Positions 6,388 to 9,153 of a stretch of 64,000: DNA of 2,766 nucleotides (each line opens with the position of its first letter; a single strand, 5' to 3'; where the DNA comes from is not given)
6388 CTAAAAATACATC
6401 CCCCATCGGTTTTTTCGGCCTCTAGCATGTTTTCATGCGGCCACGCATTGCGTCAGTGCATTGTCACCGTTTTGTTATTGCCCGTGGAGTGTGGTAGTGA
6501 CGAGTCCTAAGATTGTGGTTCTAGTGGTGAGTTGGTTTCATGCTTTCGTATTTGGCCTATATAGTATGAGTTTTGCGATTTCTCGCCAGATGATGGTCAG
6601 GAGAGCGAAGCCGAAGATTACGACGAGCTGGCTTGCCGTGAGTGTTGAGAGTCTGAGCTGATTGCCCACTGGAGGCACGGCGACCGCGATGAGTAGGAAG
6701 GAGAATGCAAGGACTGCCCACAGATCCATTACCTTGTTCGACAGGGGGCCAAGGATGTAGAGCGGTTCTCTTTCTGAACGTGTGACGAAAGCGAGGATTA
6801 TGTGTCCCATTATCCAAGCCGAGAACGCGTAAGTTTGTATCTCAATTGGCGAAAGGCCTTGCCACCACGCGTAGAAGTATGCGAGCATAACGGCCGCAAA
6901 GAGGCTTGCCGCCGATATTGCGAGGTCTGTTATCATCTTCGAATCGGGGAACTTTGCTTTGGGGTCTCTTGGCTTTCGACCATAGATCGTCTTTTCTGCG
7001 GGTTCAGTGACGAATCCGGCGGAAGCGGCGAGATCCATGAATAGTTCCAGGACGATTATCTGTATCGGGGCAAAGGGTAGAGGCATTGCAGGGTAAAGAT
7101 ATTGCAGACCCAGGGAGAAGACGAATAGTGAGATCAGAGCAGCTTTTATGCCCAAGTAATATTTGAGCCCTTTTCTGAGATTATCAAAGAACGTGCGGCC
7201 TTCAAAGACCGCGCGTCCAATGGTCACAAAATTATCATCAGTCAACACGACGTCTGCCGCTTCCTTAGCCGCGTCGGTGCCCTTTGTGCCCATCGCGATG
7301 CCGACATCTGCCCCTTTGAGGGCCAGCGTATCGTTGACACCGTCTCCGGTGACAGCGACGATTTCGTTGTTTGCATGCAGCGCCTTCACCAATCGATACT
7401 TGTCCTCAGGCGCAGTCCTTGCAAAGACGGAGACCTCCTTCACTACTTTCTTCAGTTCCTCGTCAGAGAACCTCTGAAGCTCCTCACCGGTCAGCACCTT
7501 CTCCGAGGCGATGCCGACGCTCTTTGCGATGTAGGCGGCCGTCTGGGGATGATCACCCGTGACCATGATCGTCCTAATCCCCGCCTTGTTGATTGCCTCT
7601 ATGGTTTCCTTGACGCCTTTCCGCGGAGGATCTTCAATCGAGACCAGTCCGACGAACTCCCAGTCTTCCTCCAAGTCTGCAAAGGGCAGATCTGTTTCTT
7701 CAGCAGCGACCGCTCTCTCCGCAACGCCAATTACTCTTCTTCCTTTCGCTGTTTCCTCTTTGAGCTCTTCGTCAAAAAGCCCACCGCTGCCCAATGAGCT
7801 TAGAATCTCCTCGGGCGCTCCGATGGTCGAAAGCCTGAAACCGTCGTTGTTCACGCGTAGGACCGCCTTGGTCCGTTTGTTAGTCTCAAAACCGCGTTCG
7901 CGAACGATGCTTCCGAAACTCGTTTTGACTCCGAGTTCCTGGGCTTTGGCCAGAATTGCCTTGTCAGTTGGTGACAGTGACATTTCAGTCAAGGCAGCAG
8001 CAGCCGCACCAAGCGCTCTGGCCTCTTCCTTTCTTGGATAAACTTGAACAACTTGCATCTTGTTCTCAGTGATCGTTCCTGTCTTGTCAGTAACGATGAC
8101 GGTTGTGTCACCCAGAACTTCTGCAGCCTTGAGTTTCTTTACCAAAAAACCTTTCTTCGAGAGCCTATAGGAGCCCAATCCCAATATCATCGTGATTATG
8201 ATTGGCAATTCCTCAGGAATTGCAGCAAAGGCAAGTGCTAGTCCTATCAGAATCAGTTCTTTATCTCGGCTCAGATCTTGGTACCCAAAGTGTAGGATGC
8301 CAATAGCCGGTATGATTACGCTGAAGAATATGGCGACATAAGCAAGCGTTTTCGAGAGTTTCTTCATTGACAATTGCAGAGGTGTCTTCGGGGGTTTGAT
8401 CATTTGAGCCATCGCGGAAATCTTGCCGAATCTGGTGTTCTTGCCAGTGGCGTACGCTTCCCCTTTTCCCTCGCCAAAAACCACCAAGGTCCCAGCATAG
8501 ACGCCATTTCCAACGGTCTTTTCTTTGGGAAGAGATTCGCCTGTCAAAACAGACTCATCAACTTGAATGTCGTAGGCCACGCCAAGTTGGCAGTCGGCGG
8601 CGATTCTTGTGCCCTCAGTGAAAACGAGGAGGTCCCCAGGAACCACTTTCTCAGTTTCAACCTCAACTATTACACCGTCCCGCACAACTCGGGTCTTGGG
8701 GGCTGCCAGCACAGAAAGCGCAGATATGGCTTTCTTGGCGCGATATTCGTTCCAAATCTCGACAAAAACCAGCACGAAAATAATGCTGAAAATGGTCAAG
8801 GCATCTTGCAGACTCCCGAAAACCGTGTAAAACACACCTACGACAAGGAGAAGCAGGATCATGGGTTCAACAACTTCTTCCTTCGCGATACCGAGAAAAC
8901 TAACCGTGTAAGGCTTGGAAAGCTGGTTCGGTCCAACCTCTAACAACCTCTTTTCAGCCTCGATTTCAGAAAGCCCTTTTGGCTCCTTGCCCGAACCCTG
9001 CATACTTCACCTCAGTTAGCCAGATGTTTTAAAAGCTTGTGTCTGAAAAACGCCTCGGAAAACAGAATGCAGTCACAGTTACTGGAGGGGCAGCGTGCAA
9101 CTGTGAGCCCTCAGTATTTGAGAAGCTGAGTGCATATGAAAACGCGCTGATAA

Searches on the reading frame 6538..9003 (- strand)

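Call 64: search_protein_families(library=pfam, proteins=[window:6538-9003:-], max_evalue=0.00001)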
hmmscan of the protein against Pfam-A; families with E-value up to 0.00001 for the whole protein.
window:6538-9003:- (821 aa): 5 families
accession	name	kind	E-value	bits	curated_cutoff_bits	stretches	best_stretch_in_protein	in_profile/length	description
PF00122.25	E1-E2_ATPase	-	7.9e-45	153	28.1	1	99-284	2-181/181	E1-E2 ATPase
PF00689.26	Cation_ATPase_C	-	9.4e-35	120.4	27.3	1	641-813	1-175/175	Cation transporting ATPase, C-terminus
PF00702.32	Hydrolase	-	2e-20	74.4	26.4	1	302-566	3-191/191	haloacid dehalogenase-like hydrolase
PF00690.31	Cation_ATPase_N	-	2.7e-09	37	20.4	1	7-57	17-67/69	Cation transporter/ATPase, N-terminus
PF08282.18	Hydrolase_3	-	6.4e-07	29.8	20.9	0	537-591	194-247/255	haloacid dehalogenase-like hydrolase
